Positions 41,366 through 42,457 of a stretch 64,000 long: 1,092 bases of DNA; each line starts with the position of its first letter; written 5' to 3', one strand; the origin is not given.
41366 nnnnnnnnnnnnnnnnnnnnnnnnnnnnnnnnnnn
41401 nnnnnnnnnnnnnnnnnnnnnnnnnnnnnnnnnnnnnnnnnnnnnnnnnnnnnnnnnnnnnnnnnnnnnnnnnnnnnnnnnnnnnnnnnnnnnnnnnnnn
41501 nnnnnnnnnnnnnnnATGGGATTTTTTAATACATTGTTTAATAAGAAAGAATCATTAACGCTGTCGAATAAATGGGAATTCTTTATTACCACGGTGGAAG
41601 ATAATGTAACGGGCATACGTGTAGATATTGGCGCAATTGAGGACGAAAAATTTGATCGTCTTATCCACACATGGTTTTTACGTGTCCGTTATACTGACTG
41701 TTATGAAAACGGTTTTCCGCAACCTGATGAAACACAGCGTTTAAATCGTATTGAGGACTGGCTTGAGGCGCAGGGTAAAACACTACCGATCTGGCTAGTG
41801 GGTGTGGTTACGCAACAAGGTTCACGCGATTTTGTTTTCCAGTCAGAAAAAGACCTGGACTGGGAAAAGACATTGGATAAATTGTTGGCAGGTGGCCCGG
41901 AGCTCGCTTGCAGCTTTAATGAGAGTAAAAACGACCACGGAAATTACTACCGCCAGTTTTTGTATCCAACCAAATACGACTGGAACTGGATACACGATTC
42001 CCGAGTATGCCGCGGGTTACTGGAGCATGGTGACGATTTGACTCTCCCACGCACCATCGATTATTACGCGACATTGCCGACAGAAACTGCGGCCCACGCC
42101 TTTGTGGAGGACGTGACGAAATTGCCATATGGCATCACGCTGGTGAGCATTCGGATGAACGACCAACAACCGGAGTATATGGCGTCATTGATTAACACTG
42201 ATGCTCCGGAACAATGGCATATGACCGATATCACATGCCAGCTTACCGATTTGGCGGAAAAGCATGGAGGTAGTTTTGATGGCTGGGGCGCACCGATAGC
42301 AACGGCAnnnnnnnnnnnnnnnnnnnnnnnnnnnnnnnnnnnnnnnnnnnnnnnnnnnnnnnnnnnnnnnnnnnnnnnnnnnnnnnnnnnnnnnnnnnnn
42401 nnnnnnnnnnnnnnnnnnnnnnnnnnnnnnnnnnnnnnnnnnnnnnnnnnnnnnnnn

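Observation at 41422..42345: ~0.9 kb single-gene islet inserted between the rplM-rpsI operon and sspAB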

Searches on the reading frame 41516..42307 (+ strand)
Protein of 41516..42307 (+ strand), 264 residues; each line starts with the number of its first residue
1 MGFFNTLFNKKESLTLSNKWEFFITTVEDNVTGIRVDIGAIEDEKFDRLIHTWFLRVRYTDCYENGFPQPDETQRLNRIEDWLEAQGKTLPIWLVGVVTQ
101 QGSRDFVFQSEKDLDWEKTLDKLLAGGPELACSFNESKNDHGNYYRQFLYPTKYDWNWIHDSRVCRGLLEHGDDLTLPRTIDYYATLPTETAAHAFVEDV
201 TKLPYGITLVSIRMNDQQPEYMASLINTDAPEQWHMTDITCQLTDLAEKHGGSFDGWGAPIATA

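Call 12: search_protein_families(proteins=[window:41516-42307:+], library=ncbifam, max_evalue=0.1)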
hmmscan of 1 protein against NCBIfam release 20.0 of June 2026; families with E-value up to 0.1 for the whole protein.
window:41516-42307:+ (264 aa): 1 family
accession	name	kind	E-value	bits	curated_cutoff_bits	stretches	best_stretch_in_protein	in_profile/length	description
TIGR01619.1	hyp_HI0040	hypoth_equivalog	0.002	18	149.4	1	18-258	4-246/250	TIGR01619 family protein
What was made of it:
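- On NCBIfam TIGR01619 (hyp_HI0040 equivalog): 18 bits, E 0.002, although aligned over positions 4-246 of 250 (call 12).
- The protein lacks single-domain RraB's architecture, and it scores only 18 bits against TIGR01619 (cut-off 149.4; call 12).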

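Call 13: search_protein_families(proteins=[window:41516-42307:+], library=padloc, max_evalue=1)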
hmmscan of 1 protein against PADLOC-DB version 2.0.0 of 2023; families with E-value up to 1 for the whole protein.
window:41516-42307:+ (264 aa): 0 families
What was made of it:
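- On Anti-phage defence systems (PADLOC): 0 families at E <= 1 (call 13).
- There was no PADLOC hit (call 13).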

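Call 14: search_protein_families(proteins=[window:41516-42307:+], library=phrogs, max_evalue=1)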
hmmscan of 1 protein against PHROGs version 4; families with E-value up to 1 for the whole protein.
window:41516-42307:+ (264 aa): 2 families
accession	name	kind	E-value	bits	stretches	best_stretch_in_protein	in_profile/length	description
phrog_9069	-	unknown function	0.15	13.3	0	6-45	36-76/99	-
phrog_21927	-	unknown function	0.21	12.5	1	147-179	39-70/124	-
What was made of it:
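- On Inserted genomic islet / mobile-element insertion: No PHROG hit below E 0.1 (call 14).
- Tried and rejected: (4) Defence-system and phage-protein libraries: nothing (calls 13, 14).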

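Call 15: profile_search(protein=window:41516-42307:+)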
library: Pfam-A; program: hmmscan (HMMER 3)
A. the first sequence (264 residues): domains with independent E <= 10: 2; with E <= 0.001: 2
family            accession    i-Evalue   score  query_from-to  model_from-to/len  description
DUF695            PF05117.17    1.7e-32   113.0      18-150         1-134/134  Family of unknown function (DUF695)
RraB              PF06877.16    1.3e-23    83.9     158-258         1-101/102  Regulator of ribonuclease activity B
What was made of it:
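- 41567..41965 (+): DUF695 domain (aa 18-150). Pfam PF05117, E 1.7e-32, full model length (call 15).
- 41987..42289 (+): RraB-type domain (aa 158-258), ending in the family's DGWG motif. Pfam PF06877, E 1.3e-23 (call 15).
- On Pfam DUF695 (PF05117): E 1.7e-32, model positions 1-134 of 134, residues 18-150 (call 15).
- On Pfam RraB (PF06877) domain family: E 1.3e-23, model positions 1-101 of 102 (call 15).
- The architecture differs from single-domain RraB (call 15).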

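Call 17: find_homologous_proteins(query=window:41516-42307:+, max_evalue=0.00001)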
Query window:41516-42307:+ (264 aa): 12 proteins with E <= 0.00001 among 214 candidates.
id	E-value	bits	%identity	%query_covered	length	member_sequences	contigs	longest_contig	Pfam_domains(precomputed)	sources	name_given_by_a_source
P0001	1.2e-181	620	99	100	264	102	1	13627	PF06877.17,PF05117.18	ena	-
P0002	3.3e-155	534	84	100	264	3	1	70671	PF06877.17,PF05117.18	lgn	-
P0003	8.3e-155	532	84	100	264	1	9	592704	PF06877.17,PF05117.18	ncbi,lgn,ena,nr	ncbi:DUF695 domain-containing protein [Escherichia coli]|nr:DUF695 domain-containing protein [Escher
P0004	4.2e-152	523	84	100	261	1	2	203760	PF06877.17,PF05117.18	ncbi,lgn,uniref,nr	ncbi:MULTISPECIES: DUF695 domain-containing protein [unclassified Escherichia]|uniref:DUF695 domain-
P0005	3.8e-149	514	81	100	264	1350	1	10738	PF06877.17,PF05117.18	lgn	-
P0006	4.2e-139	481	84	90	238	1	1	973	PF06877.17,PF05117.18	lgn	-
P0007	3.1e-122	425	70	98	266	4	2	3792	PF06877.17,PF05117.18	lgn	-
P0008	8.3e-112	391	62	100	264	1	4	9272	PF06877.17,PF05117.18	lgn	-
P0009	5.7e-95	336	85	64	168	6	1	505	PF06877.17,PF05117.18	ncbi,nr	ncbi:DUF695 domain-containing protein, partial [Salmonella enterica subsp. enterica serovar Anatum]|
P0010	9.4e-88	312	52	99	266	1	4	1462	PF06877.17,PF05117.18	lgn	-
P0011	9.2e-83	296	98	50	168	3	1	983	PF05117.18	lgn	-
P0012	5.4e-65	238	85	47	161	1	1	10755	PF05117.18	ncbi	-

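Call 18: find_encoding_contigs(protein=P0005, flank=4000, max_places=4)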
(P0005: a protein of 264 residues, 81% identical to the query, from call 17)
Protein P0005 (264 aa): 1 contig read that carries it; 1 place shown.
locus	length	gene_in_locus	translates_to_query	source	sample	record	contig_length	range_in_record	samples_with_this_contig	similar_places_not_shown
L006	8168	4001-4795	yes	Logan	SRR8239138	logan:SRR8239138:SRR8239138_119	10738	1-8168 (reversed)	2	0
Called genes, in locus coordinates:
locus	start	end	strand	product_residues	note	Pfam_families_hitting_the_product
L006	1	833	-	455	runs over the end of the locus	PF00089:Trypsin, PF13365:Trypsin_2, PF00595:PDZ, PF13180:PDZ_2, PF17820:PDZ_6, PF00595:PDZ, PF13180:PDZ_2, PF17820:PDZ_6, +1 more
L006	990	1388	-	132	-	PF06295:ZapG-like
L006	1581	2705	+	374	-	PF03969:AFG1_ATPase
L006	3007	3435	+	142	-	PF00572:Ribosomal_L13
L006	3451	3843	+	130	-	PF00380:Ribosomal_S9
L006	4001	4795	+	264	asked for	PF05117:DUF695, PF06877:RraB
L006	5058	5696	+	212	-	PF02798:GST_N, PF13417:GST_N_3, PF13409:GST_N_2, PF00043:GST_C, PF13410:GST_C_2 (weak)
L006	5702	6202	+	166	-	PF04386:SspB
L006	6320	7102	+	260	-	PF00392:GntR, PF07729:FCD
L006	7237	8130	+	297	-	PF00701:DHDPS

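Call 19: find_encoding_contigs(protein=P0004, flank=4000, max_places=3)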
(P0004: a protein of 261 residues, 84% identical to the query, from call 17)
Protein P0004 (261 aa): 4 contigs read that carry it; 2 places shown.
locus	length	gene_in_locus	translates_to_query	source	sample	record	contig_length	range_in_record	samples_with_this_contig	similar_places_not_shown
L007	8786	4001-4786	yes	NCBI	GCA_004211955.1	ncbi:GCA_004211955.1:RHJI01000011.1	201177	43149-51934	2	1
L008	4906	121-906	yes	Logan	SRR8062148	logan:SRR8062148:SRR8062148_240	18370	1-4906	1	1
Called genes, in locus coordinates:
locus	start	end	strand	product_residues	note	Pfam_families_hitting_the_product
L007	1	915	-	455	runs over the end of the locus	PF00089:Trypsin, PF13365:Trypsin_2, PF00595:PDZ, PF13180:PDZ_2, PF17820:PDZ_6, PF00595:PDZ, PF13180:PDZ_2, PF17820:PDZ_6, +1 more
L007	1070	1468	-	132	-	PF06295:ZapG-like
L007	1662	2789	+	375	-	PF03969:AFG1_ATPase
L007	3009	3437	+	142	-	PF00572:Ribosomal_L13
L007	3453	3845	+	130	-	PF00380:Ribosomal_S9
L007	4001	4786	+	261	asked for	PF05117:DUF695, PF06877:RraB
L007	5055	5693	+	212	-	PF02798:GST_N, PF13417:GST_N_3, PF13409:GST_N_2, PF00043:GST_C, PF13410:GST_C_2 (weak)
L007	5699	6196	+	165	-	PF04386:SspB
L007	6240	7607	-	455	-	PF03606:DcuC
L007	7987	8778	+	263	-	PF00392:GntR, PF07729:FCD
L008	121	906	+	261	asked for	PF05117:DUF695, PF06877:RraB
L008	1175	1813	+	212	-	PF02798:GST_N, PF13417:GST_N_3, PF13409:GST_N_2, PF00043:GST_C, PF13410:GST_C_2 (weak)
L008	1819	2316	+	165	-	PF04386:SspB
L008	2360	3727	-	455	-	PF03606:DcuC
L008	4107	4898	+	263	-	PF00392:GntR, PF07729:FCD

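Call 20: find_encoding_contigs(protein=P0003, flank=4000, max_places=3)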
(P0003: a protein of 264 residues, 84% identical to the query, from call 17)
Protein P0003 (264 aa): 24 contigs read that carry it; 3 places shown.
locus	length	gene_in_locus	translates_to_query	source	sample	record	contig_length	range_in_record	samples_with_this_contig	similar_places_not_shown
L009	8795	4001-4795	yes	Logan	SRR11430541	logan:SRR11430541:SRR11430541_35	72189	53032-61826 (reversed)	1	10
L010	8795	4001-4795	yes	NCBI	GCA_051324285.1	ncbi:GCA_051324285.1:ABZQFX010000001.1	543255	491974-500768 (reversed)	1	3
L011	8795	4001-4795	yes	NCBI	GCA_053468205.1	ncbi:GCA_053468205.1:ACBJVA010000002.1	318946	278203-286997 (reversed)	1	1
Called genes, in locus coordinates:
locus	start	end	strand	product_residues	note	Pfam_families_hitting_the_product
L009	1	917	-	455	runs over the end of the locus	PF00089:Trypsin, PF13365:Trypsin_2, PF00595:PDZ, PF13180:PDZ_2, PF17820:PDZ_6, PF00595:PDZ, PF13180:PDZ_2, PF17820:PDZ_6, +1 more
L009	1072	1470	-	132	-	PF06295:ZapG-like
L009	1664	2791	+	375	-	PF03969:AFG1_ATPase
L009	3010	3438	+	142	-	PF00572:Ribosomal_L13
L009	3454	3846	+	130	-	PF00380:Ribosomal_S9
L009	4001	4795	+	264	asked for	PF05117:DUF695, PF06877:RraB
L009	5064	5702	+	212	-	PF02798:GST_N, PF13417:GST_N_3, PF13409:GST_N_2, PF00043:GST_C, PF13410:GST_C_2 (weak)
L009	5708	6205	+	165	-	PF04386:SspB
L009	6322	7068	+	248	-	PF00392:GntR, PF07729:FCD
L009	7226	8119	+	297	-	PF00701:DHDPS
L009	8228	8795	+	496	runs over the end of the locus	PF00083:Sugar_tr, PF07690:MFS_1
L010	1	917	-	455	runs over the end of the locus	PF00089:Trypsin, PF13365:Trypsin_2, PF00595:PDZ, PF13180:PDZ_2, PF17820:PDZ_6, PF00595:PDZ, PF13180:PDZ_2, PF17820:PDZ_6, +1 more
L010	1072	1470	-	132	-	PF06295:ZapG-like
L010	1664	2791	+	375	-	PF03969:AFG1_ATPase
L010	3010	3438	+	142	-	PF00572:Ribosomal_L13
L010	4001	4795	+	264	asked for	PF05117:DUF695, PF06877:RraB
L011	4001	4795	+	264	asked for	PF05117:DUF695, PF06877:RraB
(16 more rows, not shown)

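Call 22: find_encoding_contigs(protein=P0007, flank=4000, max_places=3)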
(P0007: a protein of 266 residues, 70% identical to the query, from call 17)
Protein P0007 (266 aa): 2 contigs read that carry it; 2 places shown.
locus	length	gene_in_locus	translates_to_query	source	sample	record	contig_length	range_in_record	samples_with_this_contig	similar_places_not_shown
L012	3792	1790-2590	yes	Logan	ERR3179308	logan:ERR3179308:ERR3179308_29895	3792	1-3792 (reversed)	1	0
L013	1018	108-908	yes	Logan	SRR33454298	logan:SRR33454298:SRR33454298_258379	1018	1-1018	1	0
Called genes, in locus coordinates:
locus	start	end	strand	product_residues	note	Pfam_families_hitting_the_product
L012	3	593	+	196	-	?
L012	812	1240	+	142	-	PF00572:Ribosomal_L13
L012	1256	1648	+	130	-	PF00380:Ribosomal_S9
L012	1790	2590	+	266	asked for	PF05117:DUF695, PF06877:RraB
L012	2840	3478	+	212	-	PF02798:GST_N, PF13417:GST_N_3, PF13409:GST_N_2, PF00043:GST_C, PF13410:GST_C_2 (weak)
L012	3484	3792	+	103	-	?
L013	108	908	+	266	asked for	PF05117:DUF695, PF06877:RraB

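Call 23: find_encoding_contigs(protein=P0008, flank=4000, max_places=3)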
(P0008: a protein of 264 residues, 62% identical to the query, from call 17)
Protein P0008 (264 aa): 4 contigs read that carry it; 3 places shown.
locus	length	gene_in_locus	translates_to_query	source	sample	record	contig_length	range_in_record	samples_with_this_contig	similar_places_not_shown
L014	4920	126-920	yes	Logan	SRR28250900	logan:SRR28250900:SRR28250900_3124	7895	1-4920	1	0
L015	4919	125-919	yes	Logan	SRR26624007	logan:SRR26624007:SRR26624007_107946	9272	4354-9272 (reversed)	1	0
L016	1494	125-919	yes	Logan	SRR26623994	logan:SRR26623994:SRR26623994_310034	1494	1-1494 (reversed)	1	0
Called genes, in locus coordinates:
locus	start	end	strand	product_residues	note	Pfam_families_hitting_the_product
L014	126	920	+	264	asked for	PF05117:DUF695, PF06877:RraB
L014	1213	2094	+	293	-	PF00126:HTH_1, PF03466:LysR_substrate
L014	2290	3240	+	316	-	PF00753:Lactamase_B, PF23023:Anti-Pycsar_Apyc1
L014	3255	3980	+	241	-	PF00106:adh_short, PF01370:Epimerase (weak), PF13561:adh_short_C2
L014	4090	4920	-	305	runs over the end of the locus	PF00199:Catalase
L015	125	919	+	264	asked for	PF05117:DUF695, PF06877:RraB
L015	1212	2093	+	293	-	PF00126:HTH_1, PF03466:LysR_substrate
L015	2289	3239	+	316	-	PF00753:Lactamase_B, PF23023:Anti-Pycsar_Apyc1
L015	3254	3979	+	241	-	PF00106:adh_short, PF01370:Epimerase (weak), PF13561:adh_short_C2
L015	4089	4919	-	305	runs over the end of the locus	PF00199:Catalase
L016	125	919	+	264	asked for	PF05117:DUF695, PF06877:RraB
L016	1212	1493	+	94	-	?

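Call 24: find_encoding_contigs(protein=P0010, flank=4000, max_places=3)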
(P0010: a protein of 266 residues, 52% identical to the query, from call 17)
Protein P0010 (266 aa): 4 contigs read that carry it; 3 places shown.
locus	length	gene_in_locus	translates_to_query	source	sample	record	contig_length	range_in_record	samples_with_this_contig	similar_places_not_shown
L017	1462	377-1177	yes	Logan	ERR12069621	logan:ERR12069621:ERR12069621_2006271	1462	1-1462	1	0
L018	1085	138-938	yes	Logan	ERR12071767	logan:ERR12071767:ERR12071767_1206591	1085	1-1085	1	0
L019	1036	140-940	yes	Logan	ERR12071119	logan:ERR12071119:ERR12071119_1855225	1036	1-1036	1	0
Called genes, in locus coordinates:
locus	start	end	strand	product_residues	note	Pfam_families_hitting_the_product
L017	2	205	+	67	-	PF00380:Ribosomal_S9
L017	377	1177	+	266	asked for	PF05117:DUF695, PF06877:RraB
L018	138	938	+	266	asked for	PF05117:DUF695, PF06877:RraB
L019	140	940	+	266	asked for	PF05117:DUF695, PF06877:RraB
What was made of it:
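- A 70%-identical homolog lies between rpsI and sspA (call 22) and a 52% homolog lies next to rpsI (call 24).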

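Call 26: find_related_loci(query=A2, collection=genome_contigs, flank=4000)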
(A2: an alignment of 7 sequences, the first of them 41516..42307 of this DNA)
Query A2 (264 aa) in genome_contigs; peptide patterns used: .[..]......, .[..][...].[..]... (x = any residue, [..] = any of these).
54 stretches matched a pattern; 3 encode a relative of the query (tblastn E <= 1e-3); 3 distinct loci.
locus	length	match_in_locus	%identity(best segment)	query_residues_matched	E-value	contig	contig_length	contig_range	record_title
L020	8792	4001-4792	85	1-264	2e-159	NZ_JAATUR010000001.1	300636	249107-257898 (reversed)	Escherichia coli strain SCPM-O-B-8794 1length=300636, whole genome shotgun sequence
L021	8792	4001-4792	86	1-264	2e-159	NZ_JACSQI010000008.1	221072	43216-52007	Escherichia whittamii strain Sa2BVA5 NODE_8_length_221072_cov_8.905763, whole genome shotgun sequence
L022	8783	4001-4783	84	1-264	1e-154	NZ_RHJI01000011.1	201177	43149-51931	Escherichia sp. E1V33 1V33_11_consensus, whole genome shotgun sequence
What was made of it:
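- The same holds for E. whittamii, Escherichia sp. E1V33 and strain SCPM-O-B-8794 (calls 19, 20, 26). The scan of species-representative genomes found only three Escherichia loci and missed Salmonella (call 26), so the breadth of conservation is not established.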

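Call 27: list_cluster_members(proteins=[P0001, P0002, P0003, P0005, P0007, P0008, P0010, P0009])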
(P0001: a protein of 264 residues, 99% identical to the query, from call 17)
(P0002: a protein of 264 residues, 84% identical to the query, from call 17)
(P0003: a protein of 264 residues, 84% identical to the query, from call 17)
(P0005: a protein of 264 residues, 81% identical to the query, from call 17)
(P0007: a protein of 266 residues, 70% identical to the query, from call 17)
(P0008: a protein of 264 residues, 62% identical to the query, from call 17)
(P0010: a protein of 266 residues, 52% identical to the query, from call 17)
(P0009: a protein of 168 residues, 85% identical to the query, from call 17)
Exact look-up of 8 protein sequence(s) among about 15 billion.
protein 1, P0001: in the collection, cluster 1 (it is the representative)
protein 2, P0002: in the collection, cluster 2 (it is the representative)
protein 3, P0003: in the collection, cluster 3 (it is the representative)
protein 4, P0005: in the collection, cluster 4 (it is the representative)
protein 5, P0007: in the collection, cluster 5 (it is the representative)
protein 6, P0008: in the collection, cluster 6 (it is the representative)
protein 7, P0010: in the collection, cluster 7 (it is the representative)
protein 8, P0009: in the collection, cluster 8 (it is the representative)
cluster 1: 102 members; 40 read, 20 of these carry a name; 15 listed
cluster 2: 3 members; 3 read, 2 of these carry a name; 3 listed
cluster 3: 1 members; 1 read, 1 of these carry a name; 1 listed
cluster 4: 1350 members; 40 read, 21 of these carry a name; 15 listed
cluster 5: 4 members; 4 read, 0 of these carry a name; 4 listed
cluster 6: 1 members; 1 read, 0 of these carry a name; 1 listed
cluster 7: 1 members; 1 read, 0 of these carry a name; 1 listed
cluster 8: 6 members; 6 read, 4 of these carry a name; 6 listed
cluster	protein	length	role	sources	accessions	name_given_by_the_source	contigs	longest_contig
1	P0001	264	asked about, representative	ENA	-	-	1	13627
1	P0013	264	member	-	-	TPA: DUF695 domain-containing protein [Escherichia coli] | DUF695 domain-containing protein n=2 Tax=Escherichia coli TaxID=562 RepID=A0A1M0CU14_ECOLX | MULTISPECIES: DUF695 domain-containing protein [Enterobacteriaceae]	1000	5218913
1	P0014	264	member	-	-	DUF695 domain-containing protein [Escherichia coli] | DUF695 domain-containing protein n=8 Tax=Escherichia coli TaxID=562 RepID=A0A210GL91_ECOLX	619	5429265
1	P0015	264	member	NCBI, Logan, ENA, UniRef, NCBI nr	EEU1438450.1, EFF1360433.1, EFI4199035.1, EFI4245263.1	TPA: DUF695 domain-containing protein [Escherichia coli] | DUF695 domain-containing protein n=1 Tax=Escherichia coli TaxID=562 RepID=UPI000BE1F0C4 | DUF695 domain-containing protein [Escherichia coli]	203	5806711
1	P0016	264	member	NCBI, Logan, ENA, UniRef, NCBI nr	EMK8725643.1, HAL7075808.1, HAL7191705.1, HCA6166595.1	TPA: DUF695 domain-containing protein [Escherichia coli] | DUF695 domain-containing protein n=1 Tax=Escherichia coli TaxID=562 RepID=UPI000BDED689 | DUF695 domain-containing protein [Escherichia coli]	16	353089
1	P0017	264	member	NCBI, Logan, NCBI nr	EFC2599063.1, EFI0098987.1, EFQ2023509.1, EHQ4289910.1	DUF695 domain-containing protein [Escherichia coli]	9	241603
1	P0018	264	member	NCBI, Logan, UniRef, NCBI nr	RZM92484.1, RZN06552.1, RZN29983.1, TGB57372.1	hypothetical protein CRG95_13810 [Escherichia sp. E4208] | DUF695 domain-containing protein n=1 Tax=unclassified Escherichia TaxID=2608889 ... | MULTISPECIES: DUF695 domain-containing protein [unclassified Escherichia]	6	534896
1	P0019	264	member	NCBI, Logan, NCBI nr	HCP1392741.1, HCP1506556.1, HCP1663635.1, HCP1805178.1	TPA: DUF695 domain-containing protein [Escherichia coli] | DUF695 domain-containing protein [Escherichia coli]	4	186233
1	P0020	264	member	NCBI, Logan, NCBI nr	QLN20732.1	DUF695 domain-containing protein [Escherichia coli]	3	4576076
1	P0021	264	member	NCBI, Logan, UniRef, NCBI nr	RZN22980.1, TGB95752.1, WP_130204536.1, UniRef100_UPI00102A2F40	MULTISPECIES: DUF695 domain-containing protein [unclassified Escherichia] | DUF695 domain-containing protein n=1 Tax=unclassified Escherichia TaxID=2608889 ...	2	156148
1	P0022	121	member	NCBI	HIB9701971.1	TPA: ribonuclease E inhibitor RraB, partial [Escherichia coli]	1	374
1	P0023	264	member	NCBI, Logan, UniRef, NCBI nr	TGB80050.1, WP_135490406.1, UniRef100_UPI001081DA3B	hypothetical protein CRI66_03865 [Escherichia sp. E4694] | DUF695 domain-containing protein n=1 Tax=Escherichia sp. E4694 TaxID=2044464 ... | DUF695 domain-containing protein [Escherichia sp. E4694]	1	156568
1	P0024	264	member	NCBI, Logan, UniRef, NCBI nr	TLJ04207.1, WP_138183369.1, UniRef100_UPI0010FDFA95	DUF695 domain-containing protein [Escherichia sp. E3659] | DUF695 domain-containing protein n=1 Tax=Escherichia sp. E3659 TaxID=2044462 ...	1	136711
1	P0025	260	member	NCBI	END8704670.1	DUF695 domain-containing protein, partial [Escherichia coli]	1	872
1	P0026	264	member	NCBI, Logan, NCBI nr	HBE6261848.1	TPA: DUF695 domain-containing protein [Escherichia coli] | DUF695 domain-containing protein [Escherichia coli]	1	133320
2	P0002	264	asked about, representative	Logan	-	-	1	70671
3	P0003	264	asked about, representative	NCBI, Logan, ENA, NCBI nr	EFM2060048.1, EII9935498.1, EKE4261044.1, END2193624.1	DUF695 domain-containing protein [Escherichia coli]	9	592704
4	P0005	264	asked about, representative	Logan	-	-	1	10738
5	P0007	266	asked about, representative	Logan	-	-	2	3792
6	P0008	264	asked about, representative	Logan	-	-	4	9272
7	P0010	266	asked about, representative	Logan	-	-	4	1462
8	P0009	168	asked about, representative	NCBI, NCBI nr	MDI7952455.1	DUF695 domain-containing protein, partial [Salmonella enterica subsp. enterica serovar ... | DUF695 domain-containing protein [Salmonella enterica subsp. enterica serovar Anatum]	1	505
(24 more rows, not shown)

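Call 34: search_solved_structures(query=window:41516-42307:+, max_evalue=1, show_alignments=2)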
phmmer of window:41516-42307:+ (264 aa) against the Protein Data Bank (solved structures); distinct sequences matched with E-value up to 1: 2.
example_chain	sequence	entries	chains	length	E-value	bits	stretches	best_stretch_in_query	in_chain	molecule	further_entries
9his_H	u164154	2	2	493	0.74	12.4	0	94-126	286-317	DUF6242 domain-containing protein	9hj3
4lmi_A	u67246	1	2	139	0.76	12.4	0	103-140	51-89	Uncharacterized protein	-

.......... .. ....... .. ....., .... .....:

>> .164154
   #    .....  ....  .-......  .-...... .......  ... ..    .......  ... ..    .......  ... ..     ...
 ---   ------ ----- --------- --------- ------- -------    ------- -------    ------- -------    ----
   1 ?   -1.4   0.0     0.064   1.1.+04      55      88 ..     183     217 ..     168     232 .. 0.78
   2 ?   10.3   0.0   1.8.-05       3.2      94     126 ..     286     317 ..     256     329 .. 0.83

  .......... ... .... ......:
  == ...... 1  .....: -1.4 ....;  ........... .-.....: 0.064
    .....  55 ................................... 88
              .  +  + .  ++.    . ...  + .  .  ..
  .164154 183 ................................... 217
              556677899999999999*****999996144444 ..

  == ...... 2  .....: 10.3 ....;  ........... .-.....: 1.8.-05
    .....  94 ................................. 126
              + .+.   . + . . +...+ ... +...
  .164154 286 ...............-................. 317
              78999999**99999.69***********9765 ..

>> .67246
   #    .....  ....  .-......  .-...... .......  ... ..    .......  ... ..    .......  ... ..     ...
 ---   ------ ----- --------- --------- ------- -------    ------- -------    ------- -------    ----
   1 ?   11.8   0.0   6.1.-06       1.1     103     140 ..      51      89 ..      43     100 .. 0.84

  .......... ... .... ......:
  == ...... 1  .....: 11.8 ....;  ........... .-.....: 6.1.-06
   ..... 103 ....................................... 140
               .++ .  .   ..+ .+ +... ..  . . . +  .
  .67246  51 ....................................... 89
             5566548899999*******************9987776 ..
